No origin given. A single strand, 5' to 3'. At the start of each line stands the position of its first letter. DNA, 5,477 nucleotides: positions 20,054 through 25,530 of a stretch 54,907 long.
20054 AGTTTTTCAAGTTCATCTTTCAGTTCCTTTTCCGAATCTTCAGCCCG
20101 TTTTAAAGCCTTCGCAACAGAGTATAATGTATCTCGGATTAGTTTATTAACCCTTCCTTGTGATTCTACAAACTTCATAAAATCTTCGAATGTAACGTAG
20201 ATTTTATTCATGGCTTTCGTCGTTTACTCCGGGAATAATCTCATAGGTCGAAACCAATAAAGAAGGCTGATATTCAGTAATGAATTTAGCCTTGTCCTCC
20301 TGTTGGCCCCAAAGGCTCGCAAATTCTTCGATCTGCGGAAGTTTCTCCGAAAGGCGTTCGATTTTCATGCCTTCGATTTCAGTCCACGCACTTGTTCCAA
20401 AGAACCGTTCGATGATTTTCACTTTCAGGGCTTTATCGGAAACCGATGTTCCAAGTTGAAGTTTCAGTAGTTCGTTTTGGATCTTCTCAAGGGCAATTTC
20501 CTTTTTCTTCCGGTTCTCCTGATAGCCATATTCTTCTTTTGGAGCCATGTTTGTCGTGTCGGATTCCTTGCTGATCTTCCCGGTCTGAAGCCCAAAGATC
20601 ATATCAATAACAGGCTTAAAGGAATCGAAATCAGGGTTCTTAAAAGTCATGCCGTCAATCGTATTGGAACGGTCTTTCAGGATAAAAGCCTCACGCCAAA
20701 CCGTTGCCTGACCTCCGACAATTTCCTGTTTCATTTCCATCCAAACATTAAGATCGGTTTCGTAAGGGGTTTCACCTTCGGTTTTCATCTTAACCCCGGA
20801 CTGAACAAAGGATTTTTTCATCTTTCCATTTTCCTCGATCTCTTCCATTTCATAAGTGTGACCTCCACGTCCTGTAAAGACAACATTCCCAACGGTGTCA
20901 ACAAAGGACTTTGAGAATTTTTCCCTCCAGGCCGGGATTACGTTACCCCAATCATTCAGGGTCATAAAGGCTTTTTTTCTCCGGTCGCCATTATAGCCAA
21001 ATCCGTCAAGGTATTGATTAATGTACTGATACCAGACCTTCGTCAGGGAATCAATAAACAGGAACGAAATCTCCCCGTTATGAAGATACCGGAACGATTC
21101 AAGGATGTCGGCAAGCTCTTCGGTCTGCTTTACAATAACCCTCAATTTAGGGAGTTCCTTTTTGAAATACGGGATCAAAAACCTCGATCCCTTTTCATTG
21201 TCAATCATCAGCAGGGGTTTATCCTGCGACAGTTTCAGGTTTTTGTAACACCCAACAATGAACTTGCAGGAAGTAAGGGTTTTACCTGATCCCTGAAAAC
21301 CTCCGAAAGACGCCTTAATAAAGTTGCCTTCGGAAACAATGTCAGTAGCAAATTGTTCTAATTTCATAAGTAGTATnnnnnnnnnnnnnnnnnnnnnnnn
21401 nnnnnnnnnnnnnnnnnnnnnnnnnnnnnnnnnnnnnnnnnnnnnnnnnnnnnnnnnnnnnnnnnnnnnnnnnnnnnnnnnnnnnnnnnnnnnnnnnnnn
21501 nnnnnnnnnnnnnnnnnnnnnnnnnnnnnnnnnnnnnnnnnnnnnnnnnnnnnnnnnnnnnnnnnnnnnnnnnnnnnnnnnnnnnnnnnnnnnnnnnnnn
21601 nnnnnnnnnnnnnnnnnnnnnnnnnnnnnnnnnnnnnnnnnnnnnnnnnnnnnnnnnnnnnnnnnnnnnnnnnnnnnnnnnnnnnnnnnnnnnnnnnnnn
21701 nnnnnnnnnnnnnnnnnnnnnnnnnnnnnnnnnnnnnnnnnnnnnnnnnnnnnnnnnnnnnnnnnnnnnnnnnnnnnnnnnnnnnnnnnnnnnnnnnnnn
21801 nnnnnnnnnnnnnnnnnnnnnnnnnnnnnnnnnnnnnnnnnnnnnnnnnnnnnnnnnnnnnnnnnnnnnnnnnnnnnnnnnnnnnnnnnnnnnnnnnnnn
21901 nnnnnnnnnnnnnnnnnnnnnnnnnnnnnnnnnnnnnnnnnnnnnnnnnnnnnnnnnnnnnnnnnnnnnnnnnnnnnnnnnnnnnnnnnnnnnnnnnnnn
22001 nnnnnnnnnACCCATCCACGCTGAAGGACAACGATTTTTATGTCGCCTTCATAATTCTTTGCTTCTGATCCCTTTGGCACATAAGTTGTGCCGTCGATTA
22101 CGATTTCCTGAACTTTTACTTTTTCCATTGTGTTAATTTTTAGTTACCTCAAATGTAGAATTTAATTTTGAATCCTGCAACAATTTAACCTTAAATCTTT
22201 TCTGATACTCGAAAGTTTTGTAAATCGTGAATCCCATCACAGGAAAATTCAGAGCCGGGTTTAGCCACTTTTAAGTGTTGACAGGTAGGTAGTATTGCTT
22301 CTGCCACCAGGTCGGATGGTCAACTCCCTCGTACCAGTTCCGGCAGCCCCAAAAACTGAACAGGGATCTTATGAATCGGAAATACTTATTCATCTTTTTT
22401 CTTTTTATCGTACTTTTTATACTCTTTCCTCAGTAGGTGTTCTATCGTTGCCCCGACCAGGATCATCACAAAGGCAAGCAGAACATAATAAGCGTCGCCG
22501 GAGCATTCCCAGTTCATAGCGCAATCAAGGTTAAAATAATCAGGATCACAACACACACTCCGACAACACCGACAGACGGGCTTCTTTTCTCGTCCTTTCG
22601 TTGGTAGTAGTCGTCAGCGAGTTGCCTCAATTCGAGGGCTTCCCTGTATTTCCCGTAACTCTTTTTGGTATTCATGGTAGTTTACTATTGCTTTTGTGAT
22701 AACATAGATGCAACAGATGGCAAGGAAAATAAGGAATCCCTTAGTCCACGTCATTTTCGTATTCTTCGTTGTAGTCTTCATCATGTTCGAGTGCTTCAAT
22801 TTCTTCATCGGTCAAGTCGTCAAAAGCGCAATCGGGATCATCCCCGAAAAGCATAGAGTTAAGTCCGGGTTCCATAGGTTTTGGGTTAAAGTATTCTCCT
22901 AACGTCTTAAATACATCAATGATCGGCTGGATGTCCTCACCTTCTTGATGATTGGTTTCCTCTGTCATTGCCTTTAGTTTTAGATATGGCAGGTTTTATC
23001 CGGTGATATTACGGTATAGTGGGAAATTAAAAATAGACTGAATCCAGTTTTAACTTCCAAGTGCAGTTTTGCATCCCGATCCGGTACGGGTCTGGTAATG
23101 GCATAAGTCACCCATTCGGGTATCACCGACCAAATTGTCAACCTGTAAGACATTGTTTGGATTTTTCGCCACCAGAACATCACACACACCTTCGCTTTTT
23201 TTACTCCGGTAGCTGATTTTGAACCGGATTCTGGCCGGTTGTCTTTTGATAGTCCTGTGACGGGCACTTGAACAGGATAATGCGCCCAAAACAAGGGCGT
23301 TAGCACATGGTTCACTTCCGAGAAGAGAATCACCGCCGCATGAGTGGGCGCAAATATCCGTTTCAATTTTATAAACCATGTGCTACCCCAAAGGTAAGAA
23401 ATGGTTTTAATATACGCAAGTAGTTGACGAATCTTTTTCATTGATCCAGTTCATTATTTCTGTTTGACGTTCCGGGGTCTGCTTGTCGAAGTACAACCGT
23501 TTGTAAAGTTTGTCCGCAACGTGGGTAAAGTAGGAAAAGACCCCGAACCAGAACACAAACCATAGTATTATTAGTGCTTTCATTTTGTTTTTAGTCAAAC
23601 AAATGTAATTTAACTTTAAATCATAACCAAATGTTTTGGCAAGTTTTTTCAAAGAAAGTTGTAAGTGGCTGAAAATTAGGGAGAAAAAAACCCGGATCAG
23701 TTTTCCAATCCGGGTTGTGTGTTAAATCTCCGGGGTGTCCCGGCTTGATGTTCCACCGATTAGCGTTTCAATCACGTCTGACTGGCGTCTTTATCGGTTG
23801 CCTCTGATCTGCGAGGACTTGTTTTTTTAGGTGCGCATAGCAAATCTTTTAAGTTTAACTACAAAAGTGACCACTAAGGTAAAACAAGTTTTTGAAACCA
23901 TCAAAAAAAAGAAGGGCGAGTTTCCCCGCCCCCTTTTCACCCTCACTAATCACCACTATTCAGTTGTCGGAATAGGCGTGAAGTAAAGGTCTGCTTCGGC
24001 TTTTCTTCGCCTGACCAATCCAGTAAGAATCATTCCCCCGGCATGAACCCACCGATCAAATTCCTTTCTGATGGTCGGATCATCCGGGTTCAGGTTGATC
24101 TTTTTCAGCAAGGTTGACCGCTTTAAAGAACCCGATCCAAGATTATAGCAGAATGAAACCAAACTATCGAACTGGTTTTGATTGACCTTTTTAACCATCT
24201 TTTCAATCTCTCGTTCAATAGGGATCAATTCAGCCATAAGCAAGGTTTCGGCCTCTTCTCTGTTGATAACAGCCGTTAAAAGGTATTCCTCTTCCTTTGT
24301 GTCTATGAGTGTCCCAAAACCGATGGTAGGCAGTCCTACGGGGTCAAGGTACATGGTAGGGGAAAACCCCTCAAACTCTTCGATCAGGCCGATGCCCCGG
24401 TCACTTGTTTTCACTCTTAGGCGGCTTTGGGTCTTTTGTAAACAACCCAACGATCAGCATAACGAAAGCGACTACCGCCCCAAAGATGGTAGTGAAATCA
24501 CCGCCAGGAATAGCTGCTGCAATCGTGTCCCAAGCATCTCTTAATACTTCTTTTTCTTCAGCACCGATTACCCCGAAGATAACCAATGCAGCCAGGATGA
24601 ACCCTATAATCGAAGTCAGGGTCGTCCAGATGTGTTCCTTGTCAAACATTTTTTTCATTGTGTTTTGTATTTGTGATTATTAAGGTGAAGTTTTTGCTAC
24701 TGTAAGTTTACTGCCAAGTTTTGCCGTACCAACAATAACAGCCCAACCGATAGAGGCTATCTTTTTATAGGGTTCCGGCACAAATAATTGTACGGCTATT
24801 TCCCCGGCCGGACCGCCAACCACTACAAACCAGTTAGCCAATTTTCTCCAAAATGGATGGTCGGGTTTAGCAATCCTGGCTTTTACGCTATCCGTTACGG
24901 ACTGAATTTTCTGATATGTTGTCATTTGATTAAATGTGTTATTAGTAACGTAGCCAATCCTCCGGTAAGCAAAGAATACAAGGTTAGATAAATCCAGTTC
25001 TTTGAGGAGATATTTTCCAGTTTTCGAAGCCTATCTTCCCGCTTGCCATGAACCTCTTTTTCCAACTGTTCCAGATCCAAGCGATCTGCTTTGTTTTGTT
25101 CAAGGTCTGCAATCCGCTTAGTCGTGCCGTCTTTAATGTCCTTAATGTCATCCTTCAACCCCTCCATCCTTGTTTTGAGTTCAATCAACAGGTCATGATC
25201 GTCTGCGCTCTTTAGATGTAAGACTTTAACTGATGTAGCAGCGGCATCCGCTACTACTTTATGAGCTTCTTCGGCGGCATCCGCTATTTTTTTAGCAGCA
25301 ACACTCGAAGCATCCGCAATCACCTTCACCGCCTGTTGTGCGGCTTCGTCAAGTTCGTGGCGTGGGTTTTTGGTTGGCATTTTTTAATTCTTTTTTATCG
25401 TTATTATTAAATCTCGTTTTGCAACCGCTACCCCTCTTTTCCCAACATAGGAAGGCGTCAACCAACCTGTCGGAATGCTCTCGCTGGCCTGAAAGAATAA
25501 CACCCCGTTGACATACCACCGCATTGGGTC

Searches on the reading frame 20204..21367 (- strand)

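Call 28: search_protein_families(library=pfam, max_evalue=0.01, proteins=[window:20204-21367:-])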
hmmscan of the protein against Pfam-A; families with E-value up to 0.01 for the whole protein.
window:20204-21367:- (387 aa): 1 family
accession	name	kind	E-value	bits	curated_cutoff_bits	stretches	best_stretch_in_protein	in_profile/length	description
PF13479.12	AAA_24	-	5.1e-07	30.2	27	1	23-222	9-180/195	AAA domain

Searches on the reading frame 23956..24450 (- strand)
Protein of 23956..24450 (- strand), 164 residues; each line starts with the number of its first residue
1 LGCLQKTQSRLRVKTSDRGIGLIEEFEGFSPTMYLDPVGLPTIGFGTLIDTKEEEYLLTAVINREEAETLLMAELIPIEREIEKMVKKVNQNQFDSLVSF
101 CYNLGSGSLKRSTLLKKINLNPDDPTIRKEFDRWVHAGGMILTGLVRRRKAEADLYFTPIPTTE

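Call 28: search_protein_families(library=pfam, max_evalue=0.01, proteins=[window:23956-24450:-])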
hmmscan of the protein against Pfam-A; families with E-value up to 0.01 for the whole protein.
window:23956-24450:- (164 aa): 1 family
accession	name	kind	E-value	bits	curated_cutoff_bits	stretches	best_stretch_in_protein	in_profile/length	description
PF00959.24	Phage_lysozyme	-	2.1e-36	125.5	22.3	1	25-152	2-125/125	Phage lysozyme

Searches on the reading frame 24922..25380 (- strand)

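Call 94: search_protein_families(library=pfam, max_evalue=0.01, proteins=[window:24922-25380:-])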
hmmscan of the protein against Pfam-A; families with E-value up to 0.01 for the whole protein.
window:24922-25380:- (152 aa): 1 family
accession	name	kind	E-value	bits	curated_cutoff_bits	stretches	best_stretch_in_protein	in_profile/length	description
PF03879.20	Cgr1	-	0.0084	17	32.5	0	66-122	44-100/108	Cgr1 family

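Call 106: search_protein_families(library=phrogs, max_evalue=0.001, proteins=[window:24922-25380:-])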
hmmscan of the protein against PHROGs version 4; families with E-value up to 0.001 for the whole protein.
window:24922-25380:- (152 aa): 0 families
